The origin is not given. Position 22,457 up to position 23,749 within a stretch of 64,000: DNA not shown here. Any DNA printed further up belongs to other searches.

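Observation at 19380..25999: Tandem triplication of a two-gene ABC-2 permease module served by a single ATPase, with an rRNA-methyltransferase-like gene translationally coupled inside the operon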

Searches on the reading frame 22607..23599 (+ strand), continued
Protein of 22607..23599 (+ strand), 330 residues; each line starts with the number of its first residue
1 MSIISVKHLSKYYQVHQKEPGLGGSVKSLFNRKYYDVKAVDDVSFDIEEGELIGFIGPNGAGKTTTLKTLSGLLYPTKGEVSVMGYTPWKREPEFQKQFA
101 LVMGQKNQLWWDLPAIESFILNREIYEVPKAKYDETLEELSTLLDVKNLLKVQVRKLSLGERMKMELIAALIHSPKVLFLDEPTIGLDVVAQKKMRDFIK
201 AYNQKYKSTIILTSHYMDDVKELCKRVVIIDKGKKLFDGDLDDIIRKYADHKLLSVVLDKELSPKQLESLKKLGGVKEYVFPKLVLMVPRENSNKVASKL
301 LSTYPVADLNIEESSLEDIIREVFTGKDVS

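Call 58: find_encoding_contigs(protein=P0213, flank=9000, max_places=1)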
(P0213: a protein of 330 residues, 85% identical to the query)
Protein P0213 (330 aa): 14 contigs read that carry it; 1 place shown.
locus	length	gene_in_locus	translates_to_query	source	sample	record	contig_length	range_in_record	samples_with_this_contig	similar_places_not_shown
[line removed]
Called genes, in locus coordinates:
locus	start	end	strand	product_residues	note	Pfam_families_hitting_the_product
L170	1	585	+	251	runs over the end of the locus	PF06182:ABC2_membrane_6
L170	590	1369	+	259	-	PF06182:ABC2_membrane_6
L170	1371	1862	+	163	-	PF03167:UDG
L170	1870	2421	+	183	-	PF01728:FtsJ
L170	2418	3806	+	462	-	PF00012:HSP70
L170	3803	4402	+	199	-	PF27462:RecX_N, PF21982:RecX_HTH1, PF02631:RecX_HTH2, PF21981:RecX_HTH3 (weak)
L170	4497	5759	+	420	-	PF12072:RNase_Y_N, PF00013:KH_1 (faint), PF01966:HD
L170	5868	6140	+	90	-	PF00216:Bac_DNA_binding, PF18291:HU-HIG (weak)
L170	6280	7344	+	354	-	PF02811:PHP (weak)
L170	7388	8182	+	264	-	PF06182:ABC2_membrane_6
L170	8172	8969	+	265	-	PF06182:ABC2_membrane_6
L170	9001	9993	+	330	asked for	PF00005:ABC_tran, PF13304:AAA_21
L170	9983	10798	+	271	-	PF06182:ABC2_membrane_6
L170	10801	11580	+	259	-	PF06182:ABC2_membrane_6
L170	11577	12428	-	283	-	-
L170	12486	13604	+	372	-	PF00919:UPF0004, PF04055:Radical_SAM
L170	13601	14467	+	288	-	PF01745:IPT (faint), PF13238:AAA_18 (faint), PF01715:IPPT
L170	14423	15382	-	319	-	PF01594:AI-2E_transport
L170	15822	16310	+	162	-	PF03703:bPH_2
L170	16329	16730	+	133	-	PF00072:Response_reg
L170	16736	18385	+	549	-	PF13185:GAF_2 (weak), PF00512:HisKA, PF02518:HATPase_c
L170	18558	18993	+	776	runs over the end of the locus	PF02190:LON_substr_bdg, PF13401:AAA_22 (faint), PF00004:AAA, PF07728:AAA_5, PF22667:Lon_lid, PF05362:Lon_C, PF13541:ChlI (weak)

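Call 59: find_encoding_contigs(protein=P0190, flank=9000, max_places=1)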
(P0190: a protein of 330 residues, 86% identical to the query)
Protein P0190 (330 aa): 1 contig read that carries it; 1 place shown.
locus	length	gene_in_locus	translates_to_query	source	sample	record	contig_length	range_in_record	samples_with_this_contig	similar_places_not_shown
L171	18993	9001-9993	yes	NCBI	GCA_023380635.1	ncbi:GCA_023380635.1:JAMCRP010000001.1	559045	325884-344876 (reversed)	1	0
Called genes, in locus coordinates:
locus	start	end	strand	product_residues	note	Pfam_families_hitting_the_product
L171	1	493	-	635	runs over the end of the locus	PF00012:HSP70, PF06723:MreB_Mbl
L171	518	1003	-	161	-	PF01025:GrpE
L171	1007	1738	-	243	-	PF01628:HrcA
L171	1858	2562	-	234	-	PF02557:VanY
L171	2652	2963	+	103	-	PF00166:Cpn10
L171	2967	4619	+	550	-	PF00118:Cpn60_TCP1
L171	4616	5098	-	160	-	-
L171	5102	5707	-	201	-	PF01551:Peptidase_M23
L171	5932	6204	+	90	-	PF00216:Bac_DNA_binding, PF18291:HU-HIG (weak)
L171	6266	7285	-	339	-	PF01368:DHH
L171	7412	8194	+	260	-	PF06182:ABC2_membrane_6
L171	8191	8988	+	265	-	PF06182:ABC2_membrane_6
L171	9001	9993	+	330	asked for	PF00005:ABC_tran, PF13304:AAA_21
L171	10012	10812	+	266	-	PF06182:ABC2_membrane_6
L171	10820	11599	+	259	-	PF06182:ABC2_membrane_6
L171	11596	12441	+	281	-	PF01715:IPPT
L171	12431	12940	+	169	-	PF03703:bPH_2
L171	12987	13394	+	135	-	PF00072:Response_reg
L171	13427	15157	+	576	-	PF13185:GAF_2 (faint), PF13492:GAF_3 (faint), PF00989:PAS (faint), PF13596:PAS_10 (weak), PF00512:HisKA, PF02518:HATPase_c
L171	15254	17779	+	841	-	PF02190:LON_substr_bdg, PF00004:AAA, PF07728:AAA_5, PF22667:Lon_lid, PF05362:Lon_C, PF13541:ChlI (weak)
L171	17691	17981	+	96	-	PF01035:DNA_binding_1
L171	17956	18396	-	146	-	-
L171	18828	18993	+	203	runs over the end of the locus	PF13482:RNase_H_2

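Call 61: search_protein_families(library=padloc, proteins=[window:22607-23599:+], max_evalue=0.001)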
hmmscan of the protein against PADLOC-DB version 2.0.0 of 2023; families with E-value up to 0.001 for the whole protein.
window:22607-23599:+ (330 aa): 15 families
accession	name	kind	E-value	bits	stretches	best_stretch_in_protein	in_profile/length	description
PDLC04135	mad3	-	2.4e-25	87.9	2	136-233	243-340/374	mads_3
PDLC02980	AriA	-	2.2e-13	48.8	2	140-215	221-298/304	-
PDLC04140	mad8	-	4.4e-13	47.4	1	39-223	16-240/314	mads_8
PDLC02914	ATPase-Toprim_I-B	-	2.6e-12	44.6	1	156-218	184-246/443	-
PDLC04164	AriA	-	2.4e-07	28.6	1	147-215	162-231/253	-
PDLC00271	PtuA1|PtuA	-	5.1e-05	21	0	36-74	10-47/421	AAA ATPase domain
PDLC04175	HEC-01A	-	7.6e-05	19.9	0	167-217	259-309/363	-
PDLC02979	AriA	-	9.5e-05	20.3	0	39-74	13-47/373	-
PDLC04734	PDC-M62A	-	0.00015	18.9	1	28-140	40-134/597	-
PDLC04149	HEC-04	-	0.00017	18.3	0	179-242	236-299/494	-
PDLC00299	PtuA1|PtuA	-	0.00041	17.4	0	34-72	60-97/535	AAA ATPase domain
PDLC00303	PtuA1|PtuA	-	0.00061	17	0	55-100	17-62/386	AAA ATPase domain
PDLC00277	PtuA1|PtuA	-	0.00076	16.8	0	38-82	12-55/423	AAA ATPase domain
PDLC04244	PDC-M01A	-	0.00084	16.3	0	149-217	318-389/482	-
PDLC04238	PDC-M01A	-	0.00095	16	0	55-97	204-246/564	-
